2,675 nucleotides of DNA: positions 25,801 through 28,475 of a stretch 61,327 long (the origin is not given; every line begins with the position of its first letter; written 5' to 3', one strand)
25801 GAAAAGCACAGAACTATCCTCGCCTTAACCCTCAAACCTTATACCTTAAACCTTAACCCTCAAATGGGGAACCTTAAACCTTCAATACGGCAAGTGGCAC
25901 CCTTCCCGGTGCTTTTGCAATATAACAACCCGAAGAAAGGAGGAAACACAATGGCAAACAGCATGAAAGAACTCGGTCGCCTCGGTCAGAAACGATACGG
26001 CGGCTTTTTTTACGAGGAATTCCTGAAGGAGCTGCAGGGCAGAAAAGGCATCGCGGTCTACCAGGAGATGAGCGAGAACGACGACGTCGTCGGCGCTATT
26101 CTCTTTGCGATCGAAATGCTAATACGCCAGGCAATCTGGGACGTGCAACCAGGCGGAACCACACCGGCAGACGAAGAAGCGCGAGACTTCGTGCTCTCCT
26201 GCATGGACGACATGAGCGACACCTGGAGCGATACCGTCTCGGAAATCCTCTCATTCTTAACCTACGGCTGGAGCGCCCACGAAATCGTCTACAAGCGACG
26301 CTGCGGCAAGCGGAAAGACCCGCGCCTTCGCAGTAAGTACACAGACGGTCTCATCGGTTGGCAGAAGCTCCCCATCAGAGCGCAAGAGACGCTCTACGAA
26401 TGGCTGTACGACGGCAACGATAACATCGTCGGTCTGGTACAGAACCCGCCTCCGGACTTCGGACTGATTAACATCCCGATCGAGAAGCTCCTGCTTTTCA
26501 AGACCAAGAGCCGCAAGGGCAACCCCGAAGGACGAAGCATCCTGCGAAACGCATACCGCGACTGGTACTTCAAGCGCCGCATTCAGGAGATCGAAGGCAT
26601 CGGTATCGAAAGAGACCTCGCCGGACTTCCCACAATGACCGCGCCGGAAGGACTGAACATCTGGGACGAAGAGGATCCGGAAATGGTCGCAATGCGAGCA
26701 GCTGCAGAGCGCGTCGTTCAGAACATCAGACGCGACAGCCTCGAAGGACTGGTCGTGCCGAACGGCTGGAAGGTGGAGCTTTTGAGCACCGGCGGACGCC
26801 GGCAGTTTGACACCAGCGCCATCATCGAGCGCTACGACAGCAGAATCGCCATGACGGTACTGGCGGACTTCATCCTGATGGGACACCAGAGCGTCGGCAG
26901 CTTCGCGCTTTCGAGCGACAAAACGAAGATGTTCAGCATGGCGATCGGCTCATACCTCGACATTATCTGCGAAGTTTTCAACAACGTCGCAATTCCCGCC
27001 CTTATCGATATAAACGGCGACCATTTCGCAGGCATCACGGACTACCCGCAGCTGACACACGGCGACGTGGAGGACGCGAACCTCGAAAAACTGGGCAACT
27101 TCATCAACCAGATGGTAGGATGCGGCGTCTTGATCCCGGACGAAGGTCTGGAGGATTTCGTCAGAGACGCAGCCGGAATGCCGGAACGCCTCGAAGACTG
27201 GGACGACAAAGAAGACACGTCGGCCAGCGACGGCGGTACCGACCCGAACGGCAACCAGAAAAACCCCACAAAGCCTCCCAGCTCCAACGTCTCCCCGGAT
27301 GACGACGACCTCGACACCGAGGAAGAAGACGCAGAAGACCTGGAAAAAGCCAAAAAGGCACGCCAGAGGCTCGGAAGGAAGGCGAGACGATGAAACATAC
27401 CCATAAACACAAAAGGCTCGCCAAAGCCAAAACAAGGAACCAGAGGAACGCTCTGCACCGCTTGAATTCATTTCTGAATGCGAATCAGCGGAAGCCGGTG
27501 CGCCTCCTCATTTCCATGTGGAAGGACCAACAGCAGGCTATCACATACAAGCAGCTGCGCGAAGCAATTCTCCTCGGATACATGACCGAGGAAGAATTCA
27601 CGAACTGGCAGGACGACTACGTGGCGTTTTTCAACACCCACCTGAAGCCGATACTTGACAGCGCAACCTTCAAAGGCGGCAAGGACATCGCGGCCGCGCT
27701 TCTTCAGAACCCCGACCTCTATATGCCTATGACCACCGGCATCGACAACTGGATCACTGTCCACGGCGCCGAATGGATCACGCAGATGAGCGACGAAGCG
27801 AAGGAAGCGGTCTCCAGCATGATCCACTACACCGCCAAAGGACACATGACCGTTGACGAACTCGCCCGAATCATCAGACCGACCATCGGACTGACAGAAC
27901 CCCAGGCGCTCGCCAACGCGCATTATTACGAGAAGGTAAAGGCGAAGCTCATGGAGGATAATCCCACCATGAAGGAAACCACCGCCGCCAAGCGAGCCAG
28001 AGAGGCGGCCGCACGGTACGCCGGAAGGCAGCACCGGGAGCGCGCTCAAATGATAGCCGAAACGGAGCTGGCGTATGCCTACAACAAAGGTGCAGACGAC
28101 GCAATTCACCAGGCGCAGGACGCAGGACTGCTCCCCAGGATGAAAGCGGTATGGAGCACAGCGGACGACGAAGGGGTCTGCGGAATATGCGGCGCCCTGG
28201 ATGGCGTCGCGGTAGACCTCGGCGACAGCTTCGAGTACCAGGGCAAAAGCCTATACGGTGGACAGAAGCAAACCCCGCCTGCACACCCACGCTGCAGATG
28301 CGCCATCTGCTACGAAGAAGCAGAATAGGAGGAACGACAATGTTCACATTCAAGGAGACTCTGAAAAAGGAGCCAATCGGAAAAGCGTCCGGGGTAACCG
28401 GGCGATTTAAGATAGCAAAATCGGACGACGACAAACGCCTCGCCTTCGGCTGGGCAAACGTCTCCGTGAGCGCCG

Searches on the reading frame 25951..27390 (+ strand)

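Call 13: search_protein_families(library=pfam, proteins=[window:25951-27390:+], max_evalue=0.01)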
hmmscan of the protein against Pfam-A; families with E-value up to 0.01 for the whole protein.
window:25951-27390:+ (480 aa): 2 families
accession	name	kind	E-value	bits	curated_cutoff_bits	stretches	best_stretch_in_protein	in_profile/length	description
PF06074.18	Portal_Mu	-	5.7e-38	131.5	23.9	1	35-400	2-330/336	Portal protein of Mu bacteriophage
PF21919.2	P23-45_portal_barrel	-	2.5e-13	49.8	27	1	22-384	44-390/448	Phage P23-45 portal protein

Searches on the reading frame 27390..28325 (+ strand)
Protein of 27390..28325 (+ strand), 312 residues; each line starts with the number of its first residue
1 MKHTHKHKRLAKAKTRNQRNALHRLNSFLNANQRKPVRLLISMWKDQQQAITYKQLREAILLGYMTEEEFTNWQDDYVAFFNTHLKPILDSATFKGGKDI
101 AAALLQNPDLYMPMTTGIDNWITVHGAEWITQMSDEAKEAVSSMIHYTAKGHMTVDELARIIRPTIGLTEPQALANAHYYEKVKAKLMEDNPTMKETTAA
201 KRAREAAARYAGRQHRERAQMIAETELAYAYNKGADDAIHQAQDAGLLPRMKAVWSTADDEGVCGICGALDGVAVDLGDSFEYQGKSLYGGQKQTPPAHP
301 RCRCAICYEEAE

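Call 13: search_protein_families(library=pfam, proteins=[window:27390-28325:+], max_evalue=0.01)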
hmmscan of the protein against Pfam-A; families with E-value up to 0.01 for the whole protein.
window:27390-28325:+ (312 aa): 1 family
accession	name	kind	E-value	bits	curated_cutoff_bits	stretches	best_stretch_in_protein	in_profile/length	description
PF04233.19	Phage_Mu_F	-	1.1e-10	42.7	29.6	1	202-306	27-111/112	Phage Mu protein F like protein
